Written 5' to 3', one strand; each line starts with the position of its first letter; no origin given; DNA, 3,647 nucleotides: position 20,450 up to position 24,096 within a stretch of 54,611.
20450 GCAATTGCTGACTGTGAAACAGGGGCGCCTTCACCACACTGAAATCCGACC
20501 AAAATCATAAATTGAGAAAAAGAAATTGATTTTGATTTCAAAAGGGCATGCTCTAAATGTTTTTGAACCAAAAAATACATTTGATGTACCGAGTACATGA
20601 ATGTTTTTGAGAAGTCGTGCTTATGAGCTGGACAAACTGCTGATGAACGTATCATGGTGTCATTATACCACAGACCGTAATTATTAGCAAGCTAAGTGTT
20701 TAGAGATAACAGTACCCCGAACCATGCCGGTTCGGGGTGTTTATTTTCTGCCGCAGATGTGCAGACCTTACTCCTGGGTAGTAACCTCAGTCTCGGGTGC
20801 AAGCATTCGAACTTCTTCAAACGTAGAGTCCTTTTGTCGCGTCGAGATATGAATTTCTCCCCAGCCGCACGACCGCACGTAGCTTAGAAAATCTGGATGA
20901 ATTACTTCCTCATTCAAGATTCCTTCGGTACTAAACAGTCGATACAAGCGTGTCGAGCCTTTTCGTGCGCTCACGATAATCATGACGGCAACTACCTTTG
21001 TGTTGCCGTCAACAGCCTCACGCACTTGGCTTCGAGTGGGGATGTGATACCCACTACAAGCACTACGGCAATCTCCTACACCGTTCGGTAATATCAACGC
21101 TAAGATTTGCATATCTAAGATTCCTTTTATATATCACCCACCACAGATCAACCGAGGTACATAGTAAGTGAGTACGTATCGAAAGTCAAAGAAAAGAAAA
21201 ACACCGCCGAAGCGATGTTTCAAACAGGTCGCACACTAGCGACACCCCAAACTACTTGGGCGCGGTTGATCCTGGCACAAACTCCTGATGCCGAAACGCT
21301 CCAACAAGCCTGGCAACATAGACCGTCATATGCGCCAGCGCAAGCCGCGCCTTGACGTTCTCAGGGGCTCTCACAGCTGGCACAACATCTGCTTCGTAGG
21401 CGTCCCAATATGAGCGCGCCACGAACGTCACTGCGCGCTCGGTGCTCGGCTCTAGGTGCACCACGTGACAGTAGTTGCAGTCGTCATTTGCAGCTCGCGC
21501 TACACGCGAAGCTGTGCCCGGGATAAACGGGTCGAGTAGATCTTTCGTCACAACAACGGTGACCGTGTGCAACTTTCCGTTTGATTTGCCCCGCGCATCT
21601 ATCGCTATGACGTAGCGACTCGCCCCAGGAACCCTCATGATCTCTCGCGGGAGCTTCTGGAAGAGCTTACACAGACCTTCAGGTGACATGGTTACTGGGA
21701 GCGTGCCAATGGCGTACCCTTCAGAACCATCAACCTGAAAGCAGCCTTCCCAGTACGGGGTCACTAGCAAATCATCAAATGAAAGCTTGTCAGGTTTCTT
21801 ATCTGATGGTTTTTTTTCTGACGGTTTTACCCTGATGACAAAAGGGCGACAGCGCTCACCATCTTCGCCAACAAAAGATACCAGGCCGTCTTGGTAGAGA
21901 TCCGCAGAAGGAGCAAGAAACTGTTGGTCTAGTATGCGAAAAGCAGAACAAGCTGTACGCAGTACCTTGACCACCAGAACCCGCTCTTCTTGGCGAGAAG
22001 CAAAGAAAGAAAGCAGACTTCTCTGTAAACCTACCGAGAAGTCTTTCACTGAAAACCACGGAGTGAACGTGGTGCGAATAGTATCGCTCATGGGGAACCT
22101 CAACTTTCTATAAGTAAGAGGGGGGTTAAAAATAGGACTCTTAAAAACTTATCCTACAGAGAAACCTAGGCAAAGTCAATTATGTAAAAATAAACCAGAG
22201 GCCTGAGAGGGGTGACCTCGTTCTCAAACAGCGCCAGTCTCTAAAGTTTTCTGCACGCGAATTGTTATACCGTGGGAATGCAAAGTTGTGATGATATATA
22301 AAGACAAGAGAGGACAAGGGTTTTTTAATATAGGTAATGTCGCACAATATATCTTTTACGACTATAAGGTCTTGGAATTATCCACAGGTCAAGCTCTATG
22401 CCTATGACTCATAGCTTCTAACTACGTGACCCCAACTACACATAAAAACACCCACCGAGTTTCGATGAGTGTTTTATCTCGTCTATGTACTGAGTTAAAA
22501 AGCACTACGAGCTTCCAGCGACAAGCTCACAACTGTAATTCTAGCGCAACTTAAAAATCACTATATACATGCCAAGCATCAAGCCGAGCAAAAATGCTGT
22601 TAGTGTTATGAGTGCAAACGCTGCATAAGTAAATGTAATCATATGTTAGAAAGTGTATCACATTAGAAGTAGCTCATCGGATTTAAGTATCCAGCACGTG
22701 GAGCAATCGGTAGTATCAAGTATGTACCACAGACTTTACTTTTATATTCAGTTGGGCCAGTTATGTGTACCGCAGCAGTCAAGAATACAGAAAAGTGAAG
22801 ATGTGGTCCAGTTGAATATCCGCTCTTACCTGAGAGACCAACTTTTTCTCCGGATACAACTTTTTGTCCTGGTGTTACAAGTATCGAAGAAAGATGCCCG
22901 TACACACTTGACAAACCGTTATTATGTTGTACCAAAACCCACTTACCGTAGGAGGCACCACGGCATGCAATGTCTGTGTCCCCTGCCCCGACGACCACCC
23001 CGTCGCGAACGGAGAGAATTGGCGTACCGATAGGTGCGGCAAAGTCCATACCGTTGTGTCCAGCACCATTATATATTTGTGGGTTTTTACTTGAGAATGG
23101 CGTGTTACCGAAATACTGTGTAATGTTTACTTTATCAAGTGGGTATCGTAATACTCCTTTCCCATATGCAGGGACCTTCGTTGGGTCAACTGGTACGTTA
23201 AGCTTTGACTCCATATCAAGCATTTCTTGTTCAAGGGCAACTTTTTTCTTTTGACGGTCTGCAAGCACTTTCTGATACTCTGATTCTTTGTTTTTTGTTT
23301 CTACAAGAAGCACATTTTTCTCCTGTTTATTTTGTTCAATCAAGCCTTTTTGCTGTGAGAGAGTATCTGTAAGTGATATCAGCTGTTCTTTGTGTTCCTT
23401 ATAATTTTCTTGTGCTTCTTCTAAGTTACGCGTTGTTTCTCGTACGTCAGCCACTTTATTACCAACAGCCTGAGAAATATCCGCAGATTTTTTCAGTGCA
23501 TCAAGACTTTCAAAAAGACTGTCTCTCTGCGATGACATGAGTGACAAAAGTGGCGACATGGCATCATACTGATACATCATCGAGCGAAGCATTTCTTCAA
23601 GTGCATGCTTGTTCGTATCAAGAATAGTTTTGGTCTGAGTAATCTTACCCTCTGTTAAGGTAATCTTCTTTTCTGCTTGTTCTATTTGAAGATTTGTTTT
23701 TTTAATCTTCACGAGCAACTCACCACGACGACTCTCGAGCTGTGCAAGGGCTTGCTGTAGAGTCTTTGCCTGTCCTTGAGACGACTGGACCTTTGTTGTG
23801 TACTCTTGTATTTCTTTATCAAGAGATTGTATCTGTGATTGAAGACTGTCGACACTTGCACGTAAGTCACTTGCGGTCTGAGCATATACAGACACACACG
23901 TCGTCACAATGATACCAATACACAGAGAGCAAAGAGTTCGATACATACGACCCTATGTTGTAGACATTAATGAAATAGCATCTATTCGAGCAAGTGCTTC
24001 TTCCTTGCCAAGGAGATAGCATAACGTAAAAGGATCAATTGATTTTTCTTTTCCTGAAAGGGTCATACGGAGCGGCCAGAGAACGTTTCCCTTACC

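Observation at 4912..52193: Ten GC-rich, Shine-Dalgarno-bearing cassettes (mostly ORFans) embedded in a low-GC, SD-poor housekeeping backbone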

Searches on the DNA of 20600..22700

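Call 73: search_rna_families(source=window, start=20600, end=22700, threshold=evalue, max_evalue=1)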
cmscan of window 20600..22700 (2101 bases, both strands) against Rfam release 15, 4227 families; matches with E-value up to 1: 2.
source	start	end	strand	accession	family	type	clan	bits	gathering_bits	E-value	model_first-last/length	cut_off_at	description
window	22523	22584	-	RF00279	SNORD45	Gene; snRNA; snoRNA; CD-box;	-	20.5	42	0.92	1-72/72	no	Small nucleolar RNA SNORD45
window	21196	21289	-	RF01400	istR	Gene; antitoxin;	-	19.3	45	0.6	1-130/130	no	istR Hfq binding RNA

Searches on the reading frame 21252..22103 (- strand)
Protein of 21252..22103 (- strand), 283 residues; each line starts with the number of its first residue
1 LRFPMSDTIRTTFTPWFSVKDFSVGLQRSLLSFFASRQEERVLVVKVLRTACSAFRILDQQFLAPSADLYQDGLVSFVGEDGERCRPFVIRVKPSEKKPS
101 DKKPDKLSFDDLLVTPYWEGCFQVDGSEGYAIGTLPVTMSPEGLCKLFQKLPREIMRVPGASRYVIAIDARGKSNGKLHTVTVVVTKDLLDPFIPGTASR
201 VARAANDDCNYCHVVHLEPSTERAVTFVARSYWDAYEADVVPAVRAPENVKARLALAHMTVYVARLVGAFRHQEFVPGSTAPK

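Call 6: search_protein_families(library=pfam, proteins=[window:21252-22103:-], max_evalue=0.1)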
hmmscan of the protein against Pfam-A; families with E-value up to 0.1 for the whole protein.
window:21252-22103:- (283 aa): 0 families

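Call 18: search_protein_families(library=ncbifam, proteins=[window:21252-22103:-], max_evalue=0.1)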
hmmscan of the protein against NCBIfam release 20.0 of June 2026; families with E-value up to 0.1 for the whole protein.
window:21252-22103:- (283 aa): 0 families

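Call 19: search_protein_families(library=phrogs, proteins=[window:21252-22103:-], max_evalue=0.1)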
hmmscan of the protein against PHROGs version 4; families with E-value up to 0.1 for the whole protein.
window:21252-22103:- (283 aa): 0 families

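Call 49: search_protein_families(library=padloc, proteins=[window:21252-22091:-], max_evalue=0.1)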
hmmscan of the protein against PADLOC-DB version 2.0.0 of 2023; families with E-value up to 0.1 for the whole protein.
window:21252-22091:- (279 aa): 0 families

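Call 79: predict_structure(protein=window:21252-22091:-)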
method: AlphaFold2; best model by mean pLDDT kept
length: 279 residues; sequences in the alignment: 1
mean_pLDDT: 32.5   pTM: 0.20
mean pLDDT of the five models: 32.5, 30.9, 27.9, 27.6, 25.5
residues with pLDDT >= 90: 0; 70-90: 0; 50-70: 0; < 50: 279
segments of 3 or more residues with pLDDT < 50: 1-279
pLDDT, mean of each block of 10 residues (from residue 1): 27 32 34 35 34 33 29 38 37 42 35 31 27 33 36 28 32 34 33 36 32 30 28 29 33 30 31 34
secondary structure, 60 per line:
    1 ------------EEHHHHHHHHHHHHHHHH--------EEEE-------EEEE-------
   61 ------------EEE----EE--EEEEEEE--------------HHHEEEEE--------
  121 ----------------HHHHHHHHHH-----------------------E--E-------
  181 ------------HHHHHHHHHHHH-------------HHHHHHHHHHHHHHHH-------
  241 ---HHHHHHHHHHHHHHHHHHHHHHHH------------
elements in order: H15-30 E39-42 E50-53 E73-75 E84-90 E108-112 H137-146 H193-204 H218-233 H244-267
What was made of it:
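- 20711..22179 (-): Cassette E, two separate units. E2: promoter 22151-22179, ORF 21252-22091 (279 aa), terminator 21198-21221. E1: promoter 21161-21189, ORF 20768-21112 (114 aa), bidirectional terminator 20711-20741. The AF2 model of E2 is unusable (pLDDT 32, call 79).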

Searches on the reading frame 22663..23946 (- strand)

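Call 50: search_protein_families(library=pfam, proteins=[window:22663-23946:-], max_evalue=0.01)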
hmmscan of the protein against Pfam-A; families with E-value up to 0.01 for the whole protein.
window:22663-23946:- (427 aa): 2 families
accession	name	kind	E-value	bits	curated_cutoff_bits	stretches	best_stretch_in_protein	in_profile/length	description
PF01551.29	Peptidase_M23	-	7.9e-29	100.2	28.7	1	296-388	2-88/96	Peptidase family M23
PF11932.13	DUF3450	-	0.0005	19.9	32.6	1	18-159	7-142/241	Protein of unknown function (DUF3450)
